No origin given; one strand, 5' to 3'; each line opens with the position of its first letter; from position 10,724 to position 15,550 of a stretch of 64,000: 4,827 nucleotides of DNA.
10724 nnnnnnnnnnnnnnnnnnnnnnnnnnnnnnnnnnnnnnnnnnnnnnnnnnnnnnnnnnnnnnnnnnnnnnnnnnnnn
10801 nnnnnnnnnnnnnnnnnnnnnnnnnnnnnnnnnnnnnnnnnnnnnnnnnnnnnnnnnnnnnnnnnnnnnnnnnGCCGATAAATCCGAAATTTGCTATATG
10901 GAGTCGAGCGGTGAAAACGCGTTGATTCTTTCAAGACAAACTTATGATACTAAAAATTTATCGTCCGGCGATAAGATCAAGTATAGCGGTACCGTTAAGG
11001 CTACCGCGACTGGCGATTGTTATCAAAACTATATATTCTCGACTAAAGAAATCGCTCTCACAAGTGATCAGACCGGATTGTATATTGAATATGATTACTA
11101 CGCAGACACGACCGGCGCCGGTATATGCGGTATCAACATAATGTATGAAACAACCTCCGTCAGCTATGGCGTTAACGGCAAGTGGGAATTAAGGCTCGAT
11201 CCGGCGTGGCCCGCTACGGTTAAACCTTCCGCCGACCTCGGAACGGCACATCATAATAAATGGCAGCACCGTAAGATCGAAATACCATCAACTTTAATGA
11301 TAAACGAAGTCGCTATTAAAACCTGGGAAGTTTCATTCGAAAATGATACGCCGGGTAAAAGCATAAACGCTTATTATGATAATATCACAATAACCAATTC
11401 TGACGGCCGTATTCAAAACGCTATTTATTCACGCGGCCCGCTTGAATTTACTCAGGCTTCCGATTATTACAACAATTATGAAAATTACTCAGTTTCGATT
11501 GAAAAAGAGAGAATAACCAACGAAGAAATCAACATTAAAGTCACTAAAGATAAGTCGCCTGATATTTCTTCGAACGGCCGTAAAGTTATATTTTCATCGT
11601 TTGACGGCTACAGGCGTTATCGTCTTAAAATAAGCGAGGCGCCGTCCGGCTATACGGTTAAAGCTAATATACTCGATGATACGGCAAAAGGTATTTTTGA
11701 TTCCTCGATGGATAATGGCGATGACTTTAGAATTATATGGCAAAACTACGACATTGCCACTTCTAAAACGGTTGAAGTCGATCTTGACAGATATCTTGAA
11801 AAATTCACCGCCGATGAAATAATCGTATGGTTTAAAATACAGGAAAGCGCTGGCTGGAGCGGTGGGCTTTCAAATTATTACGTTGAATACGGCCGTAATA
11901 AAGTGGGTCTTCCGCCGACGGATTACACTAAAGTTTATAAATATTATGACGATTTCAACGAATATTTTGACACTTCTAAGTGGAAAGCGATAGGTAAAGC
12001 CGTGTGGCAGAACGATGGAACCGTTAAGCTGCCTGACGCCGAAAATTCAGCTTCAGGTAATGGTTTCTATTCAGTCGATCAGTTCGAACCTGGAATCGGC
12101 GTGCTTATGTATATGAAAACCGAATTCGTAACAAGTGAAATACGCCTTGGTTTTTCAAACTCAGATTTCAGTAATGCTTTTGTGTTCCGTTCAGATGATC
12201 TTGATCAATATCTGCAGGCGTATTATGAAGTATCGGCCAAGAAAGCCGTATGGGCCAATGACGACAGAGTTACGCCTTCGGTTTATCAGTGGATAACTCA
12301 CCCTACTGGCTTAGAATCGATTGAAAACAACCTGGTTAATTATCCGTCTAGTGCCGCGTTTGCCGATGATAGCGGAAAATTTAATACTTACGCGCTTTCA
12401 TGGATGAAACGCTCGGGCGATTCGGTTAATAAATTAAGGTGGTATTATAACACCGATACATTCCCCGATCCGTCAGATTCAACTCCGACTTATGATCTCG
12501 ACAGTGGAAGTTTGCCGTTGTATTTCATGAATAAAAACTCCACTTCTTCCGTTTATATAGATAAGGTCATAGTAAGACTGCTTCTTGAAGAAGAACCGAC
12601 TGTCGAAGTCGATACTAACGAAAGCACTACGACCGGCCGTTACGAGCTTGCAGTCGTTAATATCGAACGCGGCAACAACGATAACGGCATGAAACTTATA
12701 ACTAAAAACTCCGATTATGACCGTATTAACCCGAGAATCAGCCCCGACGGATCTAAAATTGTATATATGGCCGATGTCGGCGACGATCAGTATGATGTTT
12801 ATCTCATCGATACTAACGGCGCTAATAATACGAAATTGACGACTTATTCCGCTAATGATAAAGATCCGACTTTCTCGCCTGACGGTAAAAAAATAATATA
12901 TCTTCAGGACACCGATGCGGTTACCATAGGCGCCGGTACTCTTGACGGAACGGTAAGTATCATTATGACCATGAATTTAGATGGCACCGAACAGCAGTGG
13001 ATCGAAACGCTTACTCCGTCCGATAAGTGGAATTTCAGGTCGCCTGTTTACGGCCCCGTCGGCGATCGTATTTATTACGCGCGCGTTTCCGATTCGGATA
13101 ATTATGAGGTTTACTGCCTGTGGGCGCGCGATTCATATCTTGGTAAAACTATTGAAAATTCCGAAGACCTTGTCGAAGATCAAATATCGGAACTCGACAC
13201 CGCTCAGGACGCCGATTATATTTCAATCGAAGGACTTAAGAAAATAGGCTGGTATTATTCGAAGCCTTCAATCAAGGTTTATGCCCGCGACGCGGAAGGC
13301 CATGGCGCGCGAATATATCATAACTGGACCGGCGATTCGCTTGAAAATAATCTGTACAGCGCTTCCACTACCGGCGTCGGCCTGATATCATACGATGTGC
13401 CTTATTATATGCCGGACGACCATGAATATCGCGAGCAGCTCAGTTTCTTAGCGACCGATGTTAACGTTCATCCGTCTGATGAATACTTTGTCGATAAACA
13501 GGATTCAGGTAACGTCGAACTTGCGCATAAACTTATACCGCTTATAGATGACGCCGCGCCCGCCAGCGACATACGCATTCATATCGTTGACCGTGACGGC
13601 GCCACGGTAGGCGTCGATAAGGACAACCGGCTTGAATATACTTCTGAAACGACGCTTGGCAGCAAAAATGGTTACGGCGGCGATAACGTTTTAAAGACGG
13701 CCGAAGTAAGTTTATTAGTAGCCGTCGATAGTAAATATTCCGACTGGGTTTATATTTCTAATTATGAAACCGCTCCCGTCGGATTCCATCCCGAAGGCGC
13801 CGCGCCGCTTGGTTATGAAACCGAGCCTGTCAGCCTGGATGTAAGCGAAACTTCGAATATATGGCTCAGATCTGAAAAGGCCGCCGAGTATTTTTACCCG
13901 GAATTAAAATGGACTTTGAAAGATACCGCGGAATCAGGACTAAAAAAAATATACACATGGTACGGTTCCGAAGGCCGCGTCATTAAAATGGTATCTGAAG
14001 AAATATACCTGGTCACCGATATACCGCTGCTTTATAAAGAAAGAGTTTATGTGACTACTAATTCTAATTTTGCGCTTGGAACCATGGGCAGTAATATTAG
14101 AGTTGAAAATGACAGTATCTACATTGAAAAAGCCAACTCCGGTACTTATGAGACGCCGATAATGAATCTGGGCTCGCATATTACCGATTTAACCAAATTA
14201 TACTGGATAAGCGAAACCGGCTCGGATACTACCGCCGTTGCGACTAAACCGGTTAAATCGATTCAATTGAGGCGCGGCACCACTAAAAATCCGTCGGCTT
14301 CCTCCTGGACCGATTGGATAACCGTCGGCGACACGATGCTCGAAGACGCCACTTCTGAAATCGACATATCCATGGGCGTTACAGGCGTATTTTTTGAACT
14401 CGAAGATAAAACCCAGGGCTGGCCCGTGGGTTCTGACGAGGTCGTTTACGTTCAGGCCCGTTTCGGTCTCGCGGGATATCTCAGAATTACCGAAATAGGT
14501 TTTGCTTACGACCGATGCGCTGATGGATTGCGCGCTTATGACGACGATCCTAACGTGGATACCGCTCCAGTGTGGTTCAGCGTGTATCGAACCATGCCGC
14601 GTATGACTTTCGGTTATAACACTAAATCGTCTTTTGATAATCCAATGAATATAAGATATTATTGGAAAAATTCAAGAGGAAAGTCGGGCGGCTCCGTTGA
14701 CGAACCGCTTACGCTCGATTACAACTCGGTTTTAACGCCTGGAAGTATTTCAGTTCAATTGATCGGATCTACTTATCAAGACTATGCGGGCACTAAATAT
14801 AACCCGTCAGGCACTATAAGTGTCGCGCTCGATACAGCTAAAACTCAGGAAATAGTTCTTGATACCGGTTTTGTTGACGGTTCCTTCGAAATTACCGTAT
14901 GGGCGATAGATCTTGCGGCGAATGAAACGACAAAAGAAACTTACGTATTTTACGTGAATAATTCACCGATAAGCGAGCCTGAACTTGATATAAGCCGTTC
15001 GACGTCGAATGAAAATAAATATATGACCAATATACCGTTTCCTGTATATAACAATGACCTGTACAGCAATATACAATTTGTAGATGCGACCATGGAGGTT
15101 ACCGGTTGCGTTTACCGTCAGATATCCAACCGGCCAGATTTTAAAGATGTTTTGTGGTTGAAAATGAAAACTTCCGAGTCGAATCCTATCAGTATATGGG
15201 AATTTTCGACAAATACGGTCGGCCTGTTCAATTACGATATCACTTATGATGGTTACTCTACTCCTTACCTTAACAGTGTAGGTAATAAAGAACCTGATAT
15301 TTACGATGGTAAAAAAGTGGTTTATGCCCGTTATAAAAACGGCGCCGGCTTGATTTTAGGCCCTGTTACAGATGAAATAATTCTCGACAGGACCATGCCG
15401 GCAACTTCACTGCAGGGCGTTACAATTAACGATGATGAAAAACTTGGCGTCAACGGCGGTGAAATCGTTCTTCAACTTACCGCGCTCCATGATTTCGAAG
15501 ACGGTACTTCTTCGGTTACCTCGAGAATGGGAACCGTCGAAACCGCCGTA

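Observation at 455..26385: Approximately eight NHL six-bladed propellers (about 47 blades) in one polypeptide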

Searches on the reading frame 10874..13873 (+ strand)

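Call 21: search_protein_families(library=pfam, proteins=[window:10874-13873:+], max_evalue=0.01)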
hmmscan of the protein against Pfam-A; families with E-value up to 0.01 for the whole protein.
window:10874-13873:+ (1000 aa): 1 family
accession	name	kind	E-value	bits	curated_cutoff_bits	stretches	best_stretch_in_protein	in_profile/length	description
PF07676.18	PD40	-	4.3e-13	49.3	20.9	2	654-676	3-25/38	WD40-like Beta Propeller Repeat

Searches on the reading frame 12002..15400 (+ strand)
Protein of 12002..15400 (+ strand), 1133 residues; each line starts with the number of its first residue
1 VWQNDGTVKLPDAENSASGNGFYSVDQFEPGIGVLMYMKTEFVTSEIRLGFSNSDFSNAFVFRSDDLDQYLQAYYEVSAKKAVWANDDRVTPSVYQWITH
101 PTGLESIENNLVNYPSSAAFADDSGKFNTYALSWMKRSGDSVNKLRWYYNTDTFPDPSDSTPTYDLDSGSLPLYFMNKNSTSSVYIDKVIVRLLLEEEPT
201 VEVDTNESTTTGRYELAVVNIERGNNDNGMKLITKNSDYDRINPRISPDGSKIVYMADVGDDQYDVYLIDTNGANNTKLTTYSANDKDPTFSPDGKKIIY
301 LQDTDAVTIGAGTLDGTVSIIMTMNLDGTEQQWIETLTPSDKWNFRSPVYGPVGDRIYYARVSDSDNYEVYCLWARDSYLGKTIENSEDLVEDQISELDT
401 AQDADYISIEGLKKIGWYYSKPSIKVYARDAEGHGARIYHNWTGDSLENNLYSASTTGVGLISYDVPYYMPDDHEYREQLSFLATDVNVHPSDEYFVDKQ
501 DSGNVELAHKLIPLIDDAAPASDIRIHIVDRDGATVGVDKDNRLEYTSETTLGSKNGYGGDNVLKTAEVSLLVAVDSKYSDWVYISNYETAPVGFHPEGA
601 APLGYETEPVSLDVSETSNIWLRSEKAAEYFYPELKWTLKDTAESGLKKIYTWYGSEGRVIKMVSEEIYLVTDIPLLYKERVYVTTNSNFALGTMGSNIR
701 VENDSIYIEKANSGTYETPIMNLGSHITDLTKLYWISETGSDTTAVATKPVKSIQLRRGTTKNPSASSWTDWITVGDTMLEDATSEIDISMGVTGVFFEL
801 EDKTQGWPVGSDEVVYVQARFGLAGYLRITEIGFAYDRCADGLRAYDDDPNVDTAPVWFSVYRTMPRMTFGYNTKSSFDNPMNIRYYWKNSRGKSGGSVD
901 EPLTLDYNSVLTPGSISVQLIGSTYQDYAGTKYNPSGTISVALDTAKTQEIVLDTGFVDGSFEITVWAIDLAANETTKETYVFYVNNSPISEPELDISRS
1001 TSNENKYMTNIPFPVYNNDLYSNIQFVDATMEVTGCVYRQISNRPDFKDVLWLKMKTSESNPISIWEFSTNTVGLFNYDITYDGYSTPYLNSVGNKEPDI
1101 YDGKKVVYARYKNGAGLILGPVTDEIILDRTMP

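Call 4: search_protein_families(library=pfam, proteins=[window:12374-15373:+], max_evalue=0.01)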
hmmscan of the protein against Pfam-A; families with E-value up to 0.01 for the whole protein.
window:12374-15373:+ (1000 aa): 1 family
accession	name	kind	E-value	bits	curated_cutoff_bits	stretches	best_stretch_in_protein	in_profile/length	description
PF07676.18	PD40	-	2.6e-11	43.6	20.9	2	154-176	3-25/38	WD40-like Beta Propeller Repeat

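Call 29: search_protein_families(library=ncbifam, proteins=[window:12002-15400:+], max_evalue=0.01)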
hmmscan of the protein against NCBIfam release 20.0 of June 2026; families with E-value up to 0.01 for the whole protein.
window:12002-15400:+ (1133 aa): 5 families
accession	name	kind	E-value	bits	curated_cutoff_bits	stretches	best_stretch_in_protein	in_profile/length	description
TIGR02800.1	propeller_TolB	equivalog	2.5e-13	49.7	343.15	1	237-303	233-298/418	Tol-Pal system beta propeller repeat protein TolB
NF053518.1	DipepPtdsDpp5Prph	equivalog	3e-10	39.3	900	2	240-306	63-128/655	dipeptidyl-peptidase Dpp5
NF002183.0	PRK01029.1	equivalog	2e-06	27.1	405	1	241-307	283-350/429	Tol-Pal system protein TolB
NF003124.0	PRK04043.1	equivalog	3.2e-06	26.2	428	1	244-303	238-296/419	Tol-Pal system protein TolB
NF033523.0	lasso_peptidase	equivalog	0.00011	21.1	400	1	240-306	89-154/638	Atxe2 family lasso peptide isopeptidase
